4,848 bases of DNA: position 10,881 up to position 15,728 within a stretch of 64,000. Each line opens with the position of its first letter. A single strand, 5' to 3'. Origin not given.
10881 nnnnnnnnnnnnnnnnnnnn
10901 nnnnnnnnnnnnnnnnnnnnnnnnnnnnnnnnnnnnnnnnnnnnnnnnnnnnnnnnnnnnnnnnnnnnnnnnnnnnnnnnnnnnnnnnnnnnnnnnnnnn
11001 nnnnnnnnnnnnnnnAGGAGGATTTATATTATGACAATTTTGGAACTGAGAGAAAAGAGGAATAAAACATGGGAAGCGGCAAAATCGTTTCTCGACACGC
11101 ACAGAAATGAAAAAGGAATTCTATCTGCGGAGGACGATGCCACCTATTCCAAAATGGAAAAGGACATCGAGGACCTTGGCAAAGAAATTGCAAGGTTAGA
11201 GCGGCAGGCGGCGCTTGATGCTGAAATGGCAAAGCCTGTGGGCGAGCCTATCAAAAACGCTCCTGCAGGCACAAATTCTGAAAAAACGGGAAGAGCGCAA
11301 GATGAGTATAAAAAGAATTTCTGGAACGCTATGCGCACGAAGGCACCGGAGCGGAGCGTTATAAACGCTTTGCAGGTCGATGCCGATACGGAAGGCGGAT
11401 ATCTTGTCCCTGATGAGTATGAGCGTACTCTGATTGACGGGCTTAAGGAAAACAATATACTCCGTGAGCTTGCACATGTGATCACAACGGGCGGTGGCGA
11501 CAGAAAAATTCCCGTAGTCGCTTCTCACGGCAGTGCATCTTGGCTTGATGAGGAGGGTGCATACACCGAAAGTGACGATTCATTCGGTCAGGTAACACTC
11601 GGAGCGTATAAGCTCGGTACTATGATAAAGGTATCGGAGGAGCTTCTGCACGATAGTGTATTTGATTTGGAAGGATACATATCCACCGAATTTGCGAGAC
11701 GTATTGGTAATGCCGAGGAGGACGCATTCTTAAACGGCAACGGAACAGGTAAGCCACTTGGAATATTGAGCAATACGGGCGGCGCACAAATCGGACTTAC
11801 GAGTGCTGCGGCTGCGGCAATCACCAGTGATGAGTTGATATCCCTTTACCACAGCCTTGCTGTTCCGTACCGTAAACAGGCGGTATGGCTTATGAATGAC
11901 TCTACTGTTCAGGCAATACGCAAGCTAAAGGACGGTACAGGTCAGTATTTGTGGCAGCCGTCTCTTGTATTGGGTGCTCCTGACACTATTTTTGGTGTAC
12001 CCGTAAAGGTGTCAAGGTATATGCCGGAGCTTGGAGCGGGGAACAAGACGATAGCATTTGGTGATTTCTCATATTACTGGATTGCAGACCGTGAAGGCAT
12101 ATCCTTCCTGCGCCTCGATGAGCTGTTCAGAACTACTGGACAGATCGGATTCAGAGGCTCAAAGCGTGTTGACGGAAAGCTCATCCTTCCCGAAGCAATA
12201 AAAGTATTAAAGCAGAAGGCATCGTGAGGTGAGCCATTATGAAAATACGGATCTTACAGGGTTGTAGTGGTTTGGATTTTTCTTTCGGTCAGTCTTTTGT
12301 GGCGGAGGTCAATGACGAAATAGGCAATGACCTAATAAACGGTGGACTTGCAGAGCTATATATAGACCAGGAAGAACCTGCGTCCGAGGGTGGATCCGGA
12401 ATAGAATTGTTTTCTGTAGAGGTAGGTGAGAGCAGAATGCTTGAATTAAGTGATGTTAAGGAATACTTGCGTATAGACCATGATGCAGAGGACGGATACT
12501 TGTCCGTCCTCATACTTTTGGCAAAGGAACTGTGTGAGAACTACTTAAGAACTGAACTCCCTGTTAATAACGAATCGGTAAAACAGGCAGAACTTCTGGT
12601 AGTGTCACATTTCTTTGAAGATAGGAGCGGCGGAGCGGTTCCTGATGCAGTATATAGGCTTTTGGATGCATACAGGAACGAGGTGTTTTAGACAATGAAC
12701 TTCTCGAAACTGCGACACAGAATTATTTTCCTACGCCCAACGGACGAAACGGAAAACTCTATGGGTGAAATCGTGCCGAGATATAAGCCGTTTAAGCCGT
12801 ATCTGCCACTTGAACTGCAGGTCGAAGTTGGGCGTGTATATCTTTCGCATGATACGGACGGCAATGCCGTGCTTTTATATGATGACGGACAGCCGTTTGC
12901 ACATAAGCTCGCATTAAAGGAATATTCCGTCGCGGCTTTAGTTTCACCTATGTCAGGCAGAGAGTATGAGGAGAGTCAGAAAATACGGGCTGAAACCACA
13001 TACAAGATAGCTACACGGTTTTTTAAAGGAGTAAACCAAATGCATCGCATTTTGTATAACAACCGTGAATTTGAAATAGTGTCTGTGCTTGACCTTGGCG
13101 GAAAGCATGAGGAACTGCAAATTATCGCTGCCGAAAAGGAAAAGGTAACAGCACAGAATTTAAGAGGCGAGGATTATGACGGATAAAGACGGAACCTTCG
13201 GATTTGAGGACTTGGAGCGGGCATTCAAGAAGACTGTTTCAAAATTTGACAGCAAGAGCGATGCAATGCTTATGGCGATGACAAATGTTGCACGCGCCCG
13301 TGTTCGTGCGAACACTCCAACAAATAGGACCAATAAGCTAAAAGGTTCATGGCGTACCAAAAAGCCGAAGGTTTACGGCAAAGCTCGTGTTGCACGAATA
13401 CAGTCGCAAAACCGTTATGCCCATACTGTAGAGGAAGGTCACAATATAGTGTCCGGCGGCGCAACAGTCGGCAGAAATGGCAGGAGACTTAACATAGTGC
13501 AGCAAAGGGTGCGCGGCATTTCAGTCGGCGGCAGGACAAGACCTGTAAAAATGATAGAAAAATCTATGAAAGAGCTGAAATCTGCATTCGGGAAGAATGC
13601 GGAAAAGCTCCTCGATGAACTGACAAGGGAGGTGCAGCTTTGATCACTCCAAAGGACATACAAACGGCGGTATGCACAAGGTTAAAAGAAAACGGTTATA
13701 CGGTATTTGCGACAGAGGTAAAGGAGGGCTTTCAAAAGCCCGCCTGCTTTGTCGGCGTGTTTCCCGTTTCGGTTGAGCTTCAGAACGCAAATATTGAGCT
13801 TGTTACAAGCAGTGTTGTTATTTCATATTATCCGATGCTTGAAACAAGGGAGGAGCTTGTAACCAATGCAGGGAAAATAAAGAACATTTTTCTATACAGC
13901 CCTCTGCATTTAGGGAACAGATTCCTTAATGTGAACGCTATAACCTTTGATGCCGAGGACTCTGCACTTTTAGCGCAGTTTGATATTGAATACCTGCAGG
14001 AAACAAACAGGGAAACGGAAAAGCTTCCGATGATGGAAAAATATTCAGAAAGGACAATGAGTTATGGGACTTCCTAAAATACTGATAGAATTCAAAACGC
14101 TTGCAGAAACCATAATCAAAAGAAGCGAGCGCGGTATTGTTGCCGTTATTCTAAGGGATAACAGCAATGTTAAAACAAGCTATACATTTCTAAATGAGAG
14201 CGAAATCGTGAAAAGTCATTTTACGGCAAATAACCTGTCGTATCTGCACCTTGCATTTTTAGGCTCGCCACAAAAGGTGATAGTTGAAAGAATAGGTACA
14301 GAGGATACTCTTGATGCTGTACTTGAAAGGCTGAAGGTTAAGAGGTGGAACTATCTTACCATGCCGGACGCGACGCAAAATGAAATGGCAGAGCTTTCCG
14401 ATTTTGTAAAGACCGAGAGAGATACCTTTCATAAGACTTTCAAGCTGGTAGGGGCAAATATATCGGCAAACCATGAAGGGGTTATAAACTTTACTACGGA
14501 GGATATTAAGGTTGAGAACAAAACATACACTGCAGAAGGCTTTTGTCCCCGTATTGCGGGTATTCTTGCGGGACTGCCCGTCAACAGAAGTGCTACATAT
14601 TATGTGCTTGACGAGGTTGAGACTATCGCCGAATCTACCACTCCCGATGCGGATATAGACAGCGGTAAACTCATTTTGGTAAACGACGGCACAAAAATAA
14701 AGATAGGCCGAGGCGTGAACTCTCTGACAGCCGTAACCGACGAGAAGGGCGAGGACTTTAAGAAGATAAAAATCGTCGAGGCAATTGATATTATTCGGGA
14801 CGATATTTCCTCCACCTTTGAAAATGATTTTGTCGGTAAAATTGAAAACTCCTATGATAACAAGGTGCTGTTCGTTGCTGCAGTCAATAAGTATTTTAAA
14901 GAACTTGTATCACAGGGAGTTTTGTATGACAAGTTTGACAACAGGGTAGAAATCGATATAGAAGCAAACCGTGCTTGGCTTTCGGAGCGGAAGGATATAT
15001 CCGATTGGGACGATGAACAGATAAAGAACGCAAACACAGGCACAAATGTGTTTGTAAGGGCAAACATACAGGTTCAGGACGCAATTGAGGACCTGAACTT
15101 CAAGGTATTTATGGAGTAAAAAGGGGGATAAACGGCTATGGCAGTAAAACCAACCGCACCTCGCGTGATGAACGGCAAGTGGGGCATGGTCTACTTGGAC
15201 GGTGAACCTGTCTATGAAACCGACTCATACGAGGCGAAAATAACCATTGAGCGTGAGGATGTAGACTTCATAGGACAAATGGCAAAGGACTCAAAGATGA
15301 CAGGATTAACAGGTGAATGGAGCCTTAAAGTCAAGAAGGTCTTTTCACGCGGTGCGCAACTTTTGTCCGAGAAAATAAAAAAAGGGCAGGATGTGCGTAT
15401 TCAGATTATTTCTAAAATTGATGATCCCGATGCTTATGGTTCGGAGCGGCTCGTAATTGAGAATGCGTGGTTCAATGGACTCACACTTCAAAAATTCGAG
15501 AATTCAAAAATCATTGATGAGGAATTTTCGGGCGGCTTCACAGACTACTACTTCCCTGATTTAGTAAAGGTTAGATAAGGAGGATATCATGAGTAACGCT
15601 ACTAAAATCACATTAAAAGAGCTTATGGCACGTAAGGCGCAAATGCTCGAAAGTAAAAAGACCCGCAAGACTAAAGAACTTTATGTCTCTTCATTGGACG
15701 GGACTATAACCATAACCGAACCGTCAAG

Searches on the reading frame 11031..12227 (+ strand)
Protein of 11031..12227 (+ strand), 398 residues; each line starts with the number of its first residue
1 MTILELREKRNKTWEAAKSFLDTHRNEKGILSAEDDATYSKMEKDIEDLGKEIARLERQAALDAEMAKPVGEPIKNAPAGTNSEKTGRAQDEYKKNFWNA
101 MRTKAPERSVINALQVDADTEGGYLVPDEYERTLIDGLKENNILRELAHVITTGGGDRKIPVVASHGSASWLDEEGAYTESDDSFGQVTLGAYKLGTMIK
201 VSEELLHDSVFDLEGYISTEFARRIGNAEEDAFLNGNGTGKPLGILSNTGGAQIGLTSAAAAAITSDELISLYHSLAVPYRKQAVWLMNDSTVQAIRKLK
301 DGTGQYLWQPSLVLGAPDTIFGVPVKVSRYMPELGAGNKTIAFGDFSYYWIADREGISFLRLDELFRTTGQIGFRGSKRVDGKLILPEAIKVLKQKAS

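Call 79: search_protein_families(library=pfam, proteins=[window:11031-12227:+], max_evalue=0.001)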
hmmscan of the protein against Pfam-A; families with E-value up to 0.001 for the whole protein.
window:11031-12227:+ (398 aa): 1 family
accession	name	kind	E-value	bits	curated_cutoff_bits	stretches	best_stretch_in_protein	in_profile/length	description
PF05065.19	Phage_capsid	-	2.3e-86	290.1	24.2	1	122-394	1-279/280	Phage capsid family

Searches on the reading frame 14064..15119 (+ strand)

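Call 79: search_protein_families(library=pfam, proteins=[window:14064-15119:+], max_evalue=0.001)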
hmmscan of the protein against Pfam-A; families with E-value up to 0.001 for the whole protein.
window:14064-15119:+ (351 aa): 2 families
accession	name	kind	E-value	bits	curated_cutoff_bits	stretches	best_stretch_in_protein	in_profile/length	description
PF17482.7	Phage_sheath_1C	-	3.1e-17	62.9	26.9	1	227-349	1-102/104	Phage tail sheath C-terminal domain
PF04984.19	Phage_sheath_1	-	9.4e-08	32.5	31.4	1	79-213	5-161/168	Phage tail sheath protein subtilisin-like domain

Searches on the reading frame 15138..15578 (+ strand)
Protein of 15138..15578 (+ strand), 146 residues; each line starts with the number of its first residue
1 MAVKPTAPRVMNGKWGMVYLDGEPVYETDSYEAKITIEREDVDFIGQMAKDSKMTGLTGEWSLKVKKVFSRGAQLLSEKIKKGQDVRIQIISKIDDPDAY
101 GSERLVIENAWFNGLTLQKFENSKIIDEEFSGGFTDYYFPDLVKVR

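Call 79: search_protein_families(library=pfam, proteins=[window:15138-15578:+], max_evalue=0.001)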
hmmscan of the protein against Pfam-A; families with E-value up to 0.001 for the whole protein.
window:15138-15578:+ (146 aa): 1 family
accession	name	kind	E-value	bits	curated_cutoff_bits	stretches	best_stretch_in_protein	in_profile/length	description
PF09393.16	DUF2001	-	3.4e-43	147.4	27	1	7-141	5-139/139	Phage tail tube protein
